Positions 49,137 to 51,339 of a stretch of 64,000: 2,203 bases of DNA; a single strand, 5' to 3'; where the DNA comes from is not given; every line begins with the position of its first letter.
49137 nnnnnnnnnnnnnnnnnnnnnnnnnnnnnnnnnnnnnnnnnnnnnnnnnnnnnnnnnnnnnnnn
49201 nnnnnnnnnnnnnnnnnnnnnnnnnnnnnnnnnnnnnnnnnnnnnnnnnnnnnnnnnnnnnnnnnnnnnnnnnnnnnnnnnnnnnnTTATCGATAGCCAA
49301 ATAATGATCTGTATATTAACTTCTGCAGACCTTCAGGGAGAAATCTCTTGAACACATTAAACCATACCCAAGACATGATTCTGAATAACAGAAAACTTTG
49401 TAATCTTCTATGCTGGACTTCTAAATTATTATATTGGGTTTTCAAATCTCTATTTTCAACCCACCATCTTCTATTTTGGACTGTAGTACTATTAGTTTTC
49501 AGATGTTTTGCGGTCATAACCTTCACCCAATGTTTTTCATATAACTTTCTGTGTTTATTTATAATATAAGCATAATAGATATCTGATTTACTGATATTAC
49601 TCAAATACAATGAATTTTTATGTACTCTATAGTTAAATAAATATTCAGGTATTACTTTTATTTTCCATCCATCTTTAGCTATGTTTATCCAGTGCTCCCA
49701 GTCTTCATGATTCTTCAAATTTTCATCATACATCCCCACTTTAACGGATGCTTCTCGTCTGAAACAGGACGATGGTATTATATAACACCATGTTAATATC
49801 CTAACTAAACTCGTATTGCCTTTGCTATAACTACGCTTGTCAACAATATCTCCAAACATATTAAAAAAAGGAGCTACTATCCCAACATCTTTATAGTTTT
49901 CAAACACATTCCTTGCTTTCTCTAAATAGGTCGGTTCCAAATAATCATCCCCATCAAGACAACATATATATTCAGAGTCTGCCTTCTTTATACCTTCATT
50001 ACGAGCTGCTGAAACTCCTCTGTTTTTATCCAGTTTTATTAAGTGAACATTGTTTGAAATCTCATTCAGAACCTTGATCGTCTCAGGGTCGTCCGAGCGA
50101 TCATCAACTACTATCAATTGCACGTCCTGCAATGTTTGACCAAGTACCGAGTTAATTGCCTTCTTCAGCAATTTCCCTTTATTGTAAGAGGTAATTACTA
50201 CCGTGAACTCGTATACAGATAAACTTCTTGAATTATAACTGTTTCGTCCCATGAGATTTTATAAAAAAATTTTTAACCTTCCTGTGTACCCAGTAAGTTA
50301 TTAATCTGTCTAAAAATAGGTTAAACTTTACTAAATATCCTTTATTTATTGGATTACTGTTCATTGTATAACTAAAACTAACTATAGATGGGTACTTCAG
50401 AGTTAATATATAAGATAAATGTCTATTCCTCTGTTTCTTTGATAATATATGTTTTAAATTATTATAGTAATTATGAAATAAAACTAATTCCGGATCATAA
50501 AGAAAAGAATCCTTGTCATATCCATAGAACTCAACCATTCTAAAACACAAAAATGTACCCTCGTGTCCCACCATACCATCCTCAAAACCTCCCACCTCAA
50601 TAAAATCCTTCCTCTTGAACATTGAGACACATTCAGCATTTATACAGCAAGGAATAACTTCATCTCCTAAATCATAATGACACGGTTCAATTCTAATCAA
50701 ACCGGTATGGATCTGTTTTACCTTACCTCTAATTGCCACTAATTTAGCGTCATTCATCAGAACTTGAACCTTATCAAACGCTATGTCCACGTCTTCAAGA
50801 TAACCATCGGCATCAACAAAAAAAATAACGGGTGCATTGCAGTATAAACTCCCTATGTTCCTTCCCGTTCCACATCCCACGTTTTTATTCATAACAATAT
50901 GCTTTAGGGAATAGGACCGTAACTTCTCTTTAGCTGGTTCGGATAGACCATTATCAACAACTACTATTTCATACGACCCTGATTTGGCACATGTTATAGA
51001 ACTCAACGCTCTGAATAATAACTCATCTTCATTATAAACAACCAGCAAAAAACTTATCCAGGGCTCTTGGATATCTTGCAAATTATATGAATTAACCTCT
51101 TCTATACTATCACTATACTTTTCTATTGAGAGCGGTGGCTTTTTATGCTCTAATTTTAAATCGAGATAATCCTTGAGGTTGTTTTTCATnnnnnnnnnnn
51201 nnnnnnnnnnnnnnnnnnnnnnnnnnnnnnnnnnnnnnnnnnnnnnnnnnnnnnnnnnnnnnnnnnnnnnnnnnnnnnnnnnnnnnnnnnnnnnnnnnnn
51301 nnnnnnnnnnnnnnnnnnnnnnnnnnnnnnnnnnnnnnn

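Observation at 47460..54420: ~2.9-kb segmental duplication of a three-gene glycosyltransferase block with differential decay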

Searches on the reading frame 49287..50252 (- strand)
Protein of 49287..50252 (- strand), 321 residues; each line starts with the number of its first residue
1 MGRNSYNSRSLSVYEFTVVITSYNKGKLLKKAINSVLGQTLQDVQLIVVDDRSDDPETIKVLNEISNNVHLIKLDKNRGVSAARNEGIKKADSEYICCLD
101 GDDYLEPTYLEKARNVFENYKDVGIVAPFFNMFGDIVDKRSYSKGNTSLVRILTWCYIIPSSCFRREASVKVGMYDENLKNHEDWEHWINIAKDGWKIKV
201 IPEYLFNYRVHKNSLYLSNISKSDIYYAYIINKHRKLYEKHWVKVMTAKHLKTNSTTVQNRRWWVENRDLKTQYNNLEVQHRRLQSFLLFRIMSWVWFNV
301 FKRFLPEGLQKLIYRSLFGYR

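Call 6: search_protein_families(library=pfam, proteins=[window:49287-50252:-], max_evalue=0.01)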
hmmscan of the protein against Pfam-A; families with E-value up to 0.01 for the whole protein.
window:49287-50252:- (321 aa): 4 families
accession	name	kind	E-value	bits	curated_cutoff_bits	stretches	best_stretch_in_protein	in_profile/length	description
PF00535.33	Glycos_transf_2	-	1e-29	104.1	23.3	1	17-143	1-129/168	Glycosyl transferase family 2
PF10111.15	Glyco_tranf_2_2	-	1.6e-14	54.5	27.3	1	18-252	2-269/276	Glycosyltransferase like family 2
PF13641.12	Glyco_tranf_2_3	-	5.8e-14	53.1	27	1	16-126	3-119/230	Glycosyltransferase like family 2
PF13632.12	Glyco_trans_2_3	-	0.00044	20.6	27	0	95-231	1-129/198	Glycosyl transferase family group 2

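Call 15: search_protein_families(library=ncbifam, proteins=[window:49287-50252:-], max_evalue=0.01)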
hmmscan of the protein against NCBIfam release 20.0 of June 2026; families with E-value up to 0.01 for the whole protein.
window:49287-50252:- (321 aa): 25 families
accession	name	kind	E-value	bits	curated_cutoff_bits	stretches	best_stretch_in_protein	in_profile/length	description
NF047683.1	TeichurnBiosyTuaG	equivalog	4.4e-22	78.9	400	1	17-224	9-218/252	teichuronic acid biosynthesis protein TuaG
NF041875.1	EPS_EpsD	equivalog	2.8e-18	66.4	370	1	17-212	2-211/325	exopolysaccharide biosynthesis glycosyltransferase EpsD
TIGR03965.1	mycofact_glyco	equivalog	4.9e-18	65.2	280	1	13-128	73-189/467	mycofactocin biosynthesis glycosyltransferase MftF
NF007482.0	PRK10073.1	equivalog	8e-17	61.2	423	1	15-112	7-105/334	glycosyltransferase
TIGR03937.1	PgaC_IcaA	equivalog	6.1e-16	58.4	422.3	1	13-124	44-157/407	poly-beta-1,6-N-acetyl-D-glucosamine synthase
NF053739.1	GlytfEpsEBac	equivalog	1.7e-15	56.7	450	1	17-213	4-207/265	glycosyltransferase EpsE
NF050050.1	ProtGlycPglI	equivalog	7.1e-15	55.2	500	1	16-111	4-102/306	GalNAc(5)-diNAcBac-PP-undecaprenol beta-1,3-glucosyltransferase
NF038299.1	EPS_HpsN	equivalog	8.8e-14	51.2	425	1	17-127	4-116/317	hormogonium polysaccharide biosynthesis glycosyltransferase HpsN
NF038302.1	EPS_HpsE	equivalog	1.5e-13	50.4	300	1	15-126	2-120/307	hormogonium polysaccharide biosynthesis glycosyltransferase HpsE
NF041394.1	GtaseAglG_Halo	equivalog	9.9e-12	44.7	440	1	17-124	4-114/304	glucosyl-dolichyl phosphate glucuronosyltransferase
NF007453.0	PRK10018.1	equivalog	1.2e-11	44.8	382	1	18-239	10-237/280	colanic acid biosynthesis glycosyltransferase WcaA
TIGR01556.1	rhamnosyltran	subfamily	1.2e-11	44.3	200.55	1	30-214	11-206/281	rhamnosyltransferase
TIGR04017.1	WcaA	equivalog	6.9e-11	42.3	495.75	1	18-238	9-235/279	colanic acid biosynthesis glycosyltransferase WcaA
TIGR04283.1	glyco_like_mftF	equivalog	3.4e-08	33.3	182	1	17-124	2-105/221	TIGR04283 family arsenosugar biosynthesis glycosyltransferase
TIGR03111.1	glyc2_xrt_Gpos1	hypoth_equivalog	7.5e-08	31.6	363.95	1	15-125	50-164/439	TIGR03111 family XrtG-associated glycosyltransferase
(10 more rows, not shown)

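Call 27: find_homologous_proteins(query=window:49287-50252:-, max_evalue=1e-30)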
Query window:49287-50252:- (321 aa): 19 proteins with E <= 1e-30 among 1767 candidates.
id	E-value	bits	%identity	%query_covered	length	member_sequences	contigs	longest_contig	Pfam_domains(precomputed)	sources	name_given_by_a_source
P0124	8.8e-216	733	100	100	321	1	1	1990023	PF10111.15,PF13641.13,PF00535.33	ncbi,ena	-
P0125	7.1e-155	533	74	100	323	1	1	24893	PF10111.15,PF13641.13,PF00535.33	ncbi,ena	-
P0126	3.2e-150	518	76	99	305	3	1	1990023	PF10111.15,PF13641.13,PF00535.33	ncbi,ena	-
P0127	1.2e-148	513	72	96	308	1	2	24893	PF10111.15,PF13641.13,PF00535.33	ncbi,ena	-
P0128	3.1e-148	511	81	86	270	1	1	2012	PF10111.15,PF13641.13,PF00535.33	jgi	-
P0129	1.9e-147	509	69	97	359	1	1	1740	PF10111.15,PF13641.13,PF00535.33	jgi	-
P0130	2.4e-147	508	74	99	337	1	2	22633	PF13632.13,PF10111.15,PF13641.13,PF00535.33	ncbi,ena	-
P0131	2.1e-144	499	74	96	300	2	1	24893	PF13632.13,PF10111.15,PF13641.13,PF00535.33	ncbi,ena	-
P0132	1.3e-136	473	73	97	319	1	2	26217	PF10111.15,PF13641.13,PF00535.33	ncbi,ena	-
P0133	4.8e-131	455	72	88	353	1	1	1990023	PF13632.13,PF10111.15,PF13641.13,PF02370.22,PF00535.33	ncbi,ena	-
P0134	7.5e-123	428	72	82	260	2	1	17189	PF10111.15,PF13641.13,PF00535.33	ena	-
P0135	3.7e-116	406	82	69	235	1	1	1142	PF10111.15,PF13641.13,PF00535.33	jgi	-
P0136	9.3e-114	398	62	97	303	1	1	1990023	PF10111.15,PF13641.13,PF00535.33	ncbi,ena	-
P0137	1.9e-112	394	69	81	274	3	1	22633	PF10111.15,PF13641.13,PF00535.33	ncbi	-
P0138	5.3e-109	382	60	95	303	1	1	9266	PF10111.15,PF13641.13,PF00535.33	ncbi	-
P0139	1.7e-90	322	77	60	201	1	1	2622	PF10111.15,PF13641.13,PF00535.33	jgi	-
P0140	4.9e-88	314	58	77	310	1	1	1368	PF10111.15,PF13641.13,PF00535.33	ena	-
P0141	3.2e-39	153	35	87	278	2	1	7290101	PF13632.13,PF10111.15,PF13641.13,PF00535.33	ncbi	-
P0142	8.1e-35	139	35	89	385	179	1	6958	PF13632.13,PF10111.15,PF13641.13,PF22674.3,PF00535.33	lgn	-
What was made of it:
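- Family: the GT2c search finds only 17 close proteins (58-100% identical), four of them on the same 1.99-Mb contig (call 27). Block A is seen only in the source assembly (call 27).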

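Call 29: find_encoding_contigs(protein=P0125, flank=10000)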
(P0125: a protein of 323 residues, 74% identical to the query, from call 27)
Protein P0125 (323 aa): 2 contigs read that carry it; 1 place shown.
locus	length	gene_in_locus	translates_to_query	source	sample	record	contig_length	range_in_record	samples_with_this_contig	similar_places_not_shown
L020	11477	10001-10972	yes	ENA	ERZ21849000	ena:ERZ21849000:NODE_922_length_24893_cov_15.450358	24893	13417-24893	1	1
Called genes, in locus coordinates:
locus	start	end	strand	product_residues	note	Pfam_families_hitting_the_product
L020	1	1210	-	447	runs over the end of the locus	PF13458:Peripla_BP_6, PF01094:ANF_receptor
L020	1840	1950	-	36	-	-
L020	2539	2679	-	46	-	-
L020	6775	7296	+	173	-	-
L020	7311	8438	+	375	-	-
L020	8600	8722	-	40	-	-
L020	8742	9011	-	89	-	-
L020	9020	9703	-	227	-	PF00005:ABC_tran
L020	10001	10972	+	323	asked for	PF00535:Glycos_transf_2, PF10111:Glyco_tranf_2_2, PF13641:Glyco_tranf_2_3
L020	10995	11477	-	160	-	?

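Call 30: find_encoding_contigs(protein=P0130, flank=10000)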
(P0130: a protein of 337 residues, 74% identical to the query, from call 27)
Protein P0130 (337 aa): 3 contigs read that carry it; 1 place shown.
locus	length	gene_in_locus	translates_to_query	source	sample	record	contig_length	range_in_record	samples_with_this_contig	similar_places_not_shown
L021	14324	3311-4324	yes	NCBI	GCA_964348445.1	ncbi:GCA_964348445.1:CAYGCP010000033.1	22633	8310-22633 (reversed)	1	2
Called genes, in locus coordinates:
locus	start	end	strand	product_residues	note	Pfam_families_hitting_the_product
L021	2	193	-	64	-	?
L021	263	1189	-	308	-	PF00535:Glycos_transf_2, PF10111:Glyco_tranf_2_2, PF13641:Glyco_tranf_2_3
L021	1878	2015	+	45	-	-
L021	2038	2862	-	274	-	PF00535:Glycos_transf_2, PF10111:Glyco_tranf_2_2, PF13641:Glyco_tranf_2_3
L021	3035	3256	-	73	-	-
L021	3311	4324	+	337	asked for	PF00535:Glycos_transf_2, PF10111:Glyco_tranf_2_2, PF13641:Glyco_tranf_2_3, PF13632:Glyco_trans_2_3 (weak)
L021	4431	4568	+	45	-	-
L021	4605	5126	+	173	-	PF12762:DDE_Tnp_IS1595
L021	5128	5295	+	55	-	-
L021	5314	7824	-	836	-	PF04002:RadC (faint), PF00270:DEAD (faint), PF04851:ResIII (faint), PF00271:Helicase_C (faint), PF06733:DEAD_2 (weak), PF13307:Helicase_C_2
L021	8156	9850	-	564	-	PF00773:RNB, PF00575:S1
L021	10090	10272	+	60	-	-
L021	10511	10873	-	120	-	-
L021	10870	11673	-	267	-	-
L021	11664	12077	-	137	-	PF12844:HTH_19, PF13560:HTH_31, PF01381:HTH_3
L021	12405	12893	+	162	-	-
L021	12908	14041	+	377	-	-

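Call 31: find_encoding_contigs(protein=P0132, flank=10000)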
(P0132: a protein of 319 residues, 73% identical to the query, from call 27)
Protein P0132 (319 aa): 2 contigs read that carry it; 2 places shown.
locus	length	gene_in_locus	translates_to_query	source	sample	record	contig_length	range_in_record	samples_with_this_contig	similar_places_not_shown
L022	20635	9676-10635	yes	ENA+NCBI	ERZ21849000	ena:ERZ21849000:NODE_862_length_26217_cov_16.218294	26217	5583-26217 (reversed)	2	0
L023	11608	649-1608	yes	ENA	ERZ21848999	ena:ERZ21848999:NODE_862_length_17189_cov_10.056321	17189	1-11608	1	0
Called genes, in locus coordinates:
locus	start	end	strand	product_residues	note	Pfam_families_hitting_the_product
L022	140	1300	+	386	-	PF00108:Thiolase_N, PF02803:Thiolase_C, PF22691:Thiolase_C_1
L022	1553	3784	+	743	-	PF13491:FtsK_4TM, PF17854:FtsK_alpha, PF01580:FtsK_SpoIIIE, PF09397:FtsK_gamma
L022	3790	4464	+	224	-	PF09865:DUF2092 (faint), PF03548:LolA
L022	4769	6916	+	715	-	PF03460:NIR_SIR_ferr, PF01077:NIR_SIR, PF03460:NIR_SIR_ferr, PF01077:NIR_SIR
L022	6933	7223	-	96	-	PF09413:DUF2007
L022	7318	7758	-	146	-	PF00571:CBS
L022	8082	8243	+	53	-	-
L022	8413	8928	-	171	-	PF08241:Methyltransf_11, PF13489:Methyltransf_23, PF08242:Methyltransf_12, PF13649:Methyltransf_25, PF13847:Methyltransf_31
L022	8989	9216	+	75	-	-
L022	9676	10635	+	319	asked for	PF13641:Glyco_tranf_2_3, PF00535:Glycos_transf_2, PF10111:Glyco_tranf_2_2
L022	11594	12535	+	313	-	PF00535:Glycos_transf_2, PF10111:Glyco_tranf_2_2, PF13641:Glyco_tranf_2_3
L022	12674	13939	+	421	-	-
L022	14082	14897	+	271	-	PF13518:HTH_28 (faint)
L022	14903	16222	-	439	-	-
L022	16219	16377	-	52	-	-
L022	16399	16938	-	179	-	PF01327:Pep_deformylase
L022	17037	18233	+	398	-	PF07992:Pyr_redox_2 (faint), PF01494:FAD_binding_3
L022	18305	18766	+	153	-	PF14588:YjgF_endoribonc, PF01042:Ribonuc_L-PSP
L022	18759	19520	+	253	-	PF20565:DUF6775, PF22529:DUF7001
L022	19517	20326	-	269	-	PF01946:Thi4, PF00890:FAD_binding_2 (weak), PF01266:DAO (faint), PF03486:HI0933_like, PF07992:Pyr_redox_2 (weak), PF12831:FAD_oxidored, PF13450:NAD_binding_8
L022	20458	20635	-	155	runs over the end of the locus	PF01281:Ribosomal_L9_N, PF03948:Ribosomal_L9_C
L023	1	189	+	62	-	?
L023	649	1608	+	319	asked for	PF13641:Glyco_tranf_2_3, PF00535:Glycos_transf_2, PF10111:Glyco_tranf_2_2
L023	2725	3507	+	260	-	PF00535:Glycos_transf_2, PF10111:Glyco_tranf_2_2, PF13641:Glyco_tranf_2_3 (weak)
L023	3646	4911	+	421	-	-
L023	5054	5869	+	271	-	PF13518:HTH_28 (faint)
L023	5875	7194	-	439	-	-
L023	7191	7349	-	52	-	-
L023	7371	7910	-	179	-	PF01327:Pep_deformylase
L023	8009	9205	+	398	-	PF07992:Pyr_redox_2 (faint), PF01494:FAD_binding_3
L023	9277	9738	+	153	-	PF14588:YjgF_endoribonc, PF01042:Ribonuc_L-PSP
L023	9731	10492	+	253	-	PF20565:DUF6775, PF22529:DUF7001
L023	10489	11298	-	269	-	PF01946:Thi4, PF00890:FAD_binding_2 (weak), PF01266:DAO (faint), PF03486:HI0933_like, PF07992:Pyr_redox_2 (weak), PF12831:FAD_oxidored, PF13450:NAD_binding_8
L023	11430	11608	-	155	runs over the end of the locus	PF01281:Ribosomal_L9_N, PF03948:Ribosomal_L9_C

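Call 47: find_encoding_contigs(protein=P0136, flank=10000)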
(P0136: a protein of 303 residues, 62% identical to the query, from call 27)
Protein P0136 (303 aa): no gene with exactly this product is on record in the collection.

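Call 48: find_encoding_contigs(protein=P0127, flank=10000)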
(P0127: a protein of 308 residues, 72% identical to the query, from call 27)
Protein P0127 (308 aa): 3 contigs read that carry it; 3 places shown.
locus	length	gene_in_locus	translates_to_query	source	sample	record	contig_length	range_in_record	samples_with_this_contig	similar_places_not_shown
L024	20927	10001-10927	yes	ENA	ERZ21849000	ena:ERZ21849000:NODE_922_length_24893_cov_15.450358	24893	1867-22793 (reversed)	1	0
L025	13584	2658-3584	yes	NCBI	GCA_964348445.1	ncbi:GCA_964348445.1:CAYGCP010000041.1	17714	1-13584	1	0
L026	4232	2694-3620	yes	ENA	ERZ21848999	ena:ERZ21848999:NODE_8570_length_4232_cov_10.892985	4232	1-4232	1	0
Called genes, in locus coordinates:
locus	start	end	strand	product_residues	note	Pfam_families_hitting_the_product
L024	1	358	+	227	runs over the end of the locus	PF00005:ABC_tran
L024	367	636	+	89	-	-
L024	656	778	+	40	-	-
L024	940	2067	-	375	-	-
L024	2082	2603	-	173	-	-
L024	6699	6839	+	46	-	-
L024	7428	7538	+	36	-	-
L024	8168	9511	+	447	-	PF13458:Peripla_BP_6, PF01094:ANF_receptor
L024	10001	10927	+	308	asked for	PF00535:Glycos_transf_2, PF10111:Glyco_tranf_2_2, PF13641:Glyco_tranf_2_3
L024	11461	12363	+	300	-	PF13641:Glyco_tranf_2_3, PF00535:Glycos_transf_2, PF10111:Glyco_tranf_2_2, PF13632:Glyco_trans_2_3 (faint)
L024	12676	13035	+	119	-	PF07282:Cas12f1-like_TNB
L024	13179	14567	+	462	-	PF13458:Peripla_BP_6, PF01094:ANF_receptor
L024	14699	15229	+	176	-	PF03352:Adenine_glyco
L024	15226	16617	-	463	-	PF01565:FAD_binding_4, PF02913:FAD-oxidase_C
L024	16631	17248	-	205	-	-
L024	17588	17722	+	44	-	-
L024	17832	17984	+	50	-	-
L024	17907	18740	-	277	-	PF02621:VitK2_biosynth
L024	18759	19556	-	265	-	PF02621:VitK2_biosynth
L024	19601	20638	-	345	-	PF01966:HD, PF13286:HD_assoc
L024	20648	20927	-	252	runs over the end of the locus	PF00977:His_biosynth, PF03060:NMO (faint), PF01207:Dus (faint), PF05690:ThiG (faint), PF01180:DHO_dh (faint)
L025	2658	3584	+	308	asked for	PF00535:Glycos_transf_2, PF10111:Glyco_tranf_2_2, PF13641:Glyco_tranf_2_3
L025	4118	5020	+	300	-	PF13641:Glyco_tranf_2_3, PF00535:Glycos_transf_2, PF10111:Glyco_tranf_2_2, PF13632:Glyco_trans_2_3 (faint)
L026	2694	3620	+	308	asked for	PF00535:Glycos_transf_2, PF10111:Glyco_tranf_2_2, PF13641:Glyco_tranf_2_3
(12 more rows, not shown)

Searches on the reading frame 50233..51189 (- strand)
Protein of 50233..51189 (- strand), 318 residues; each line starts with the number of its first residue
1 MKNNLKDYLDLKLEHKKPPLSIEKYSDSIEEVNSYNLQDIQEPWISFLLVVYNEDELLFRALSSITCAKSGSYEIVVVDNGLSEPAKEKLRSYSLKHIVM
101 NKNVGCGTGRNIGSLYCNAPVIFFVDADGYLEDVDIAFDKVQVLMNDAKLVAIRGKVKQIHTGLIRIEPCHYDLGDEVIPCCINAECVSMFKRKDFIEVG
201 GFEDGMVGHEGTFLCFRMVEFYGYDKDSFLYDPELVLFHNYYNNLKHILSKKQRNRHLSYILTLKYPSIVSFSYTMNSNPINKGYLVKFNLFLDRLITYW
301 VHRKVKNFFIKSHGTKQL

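Call 6: search_protein_families(library=pfam, proteins=[window:50233-51189:-], max_evalue=0.01)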
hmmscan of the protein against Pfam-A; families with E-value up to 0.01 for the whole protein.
window:50233-51189:- (318 aa): 2 families
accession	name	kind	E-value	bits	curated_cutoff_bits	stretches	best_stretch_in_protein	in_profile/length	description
PF00535.33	Glycos_transf_2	-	1.3e-12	48.4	23.3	1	46-133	1-93/168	Glycosyl transferase family 2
PF10111.15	Glyco_tranf_2_2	-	5.4e-07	29.8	27.3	1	72-132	29-95/276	Glycosyltransferase like family 2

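Call 15: search_protein_families(library=ncbifam, proteins=[window:50233-51189:-], max_evalue=0.01)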
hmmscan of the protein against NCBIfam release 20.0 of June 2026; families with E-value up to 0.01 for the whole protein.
window:50233-51189:- (318 aa): 8 families
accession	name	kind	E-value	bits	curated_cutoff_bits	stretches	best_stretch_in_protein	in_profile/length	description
NF041875.1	EPS_EpsD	equivalog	3.9e-10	39.6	370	1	49-129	5-90/325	exopolysaccharide biosynthesis glycosyltransferase EpsD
TIGR03937.1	PgaC_IcaA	equivalog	2.1e-08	33.5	422.3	1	34-156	36-162/407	poly-beta-1,6-N-acetyl-D-glucosamine synthase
TIGR03965.1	mycofact_glyco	equivalog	2.3e-08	33.4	280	1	45-252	76-293/467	mycofactocin biosynthesis glycosyltransferase MftF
NF007482.0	PRK10073.1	equivalog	2.2e-06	26.9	423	1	42-131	5-98/334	glycosyltransferase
TIGR04283.1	glyco_like_mftF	equivalog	4.5e-06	26.4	182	1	46-161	2-115/221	TIGR04283 family arsenosugar biosynthesis glycosyltransferase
NF050113.1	gal_furan_GlfT1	equivalog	0.00071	19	330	1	49-151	5-111/290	galactofuranosyltransferase GlfT1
NF047683.1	TeichurnBiosyTuaG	equivalog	0.001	18.8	400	1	41-130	4-98/252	teichuronic acid biosynthesis protein TuaG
NF050050.1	ProtGlycPglI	equivalog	0.0084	15.5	500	0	43-132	2-97/306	GalNAc(5)-diNAcBac-PP-undecaprenol beta-1,3-glucosyltransferase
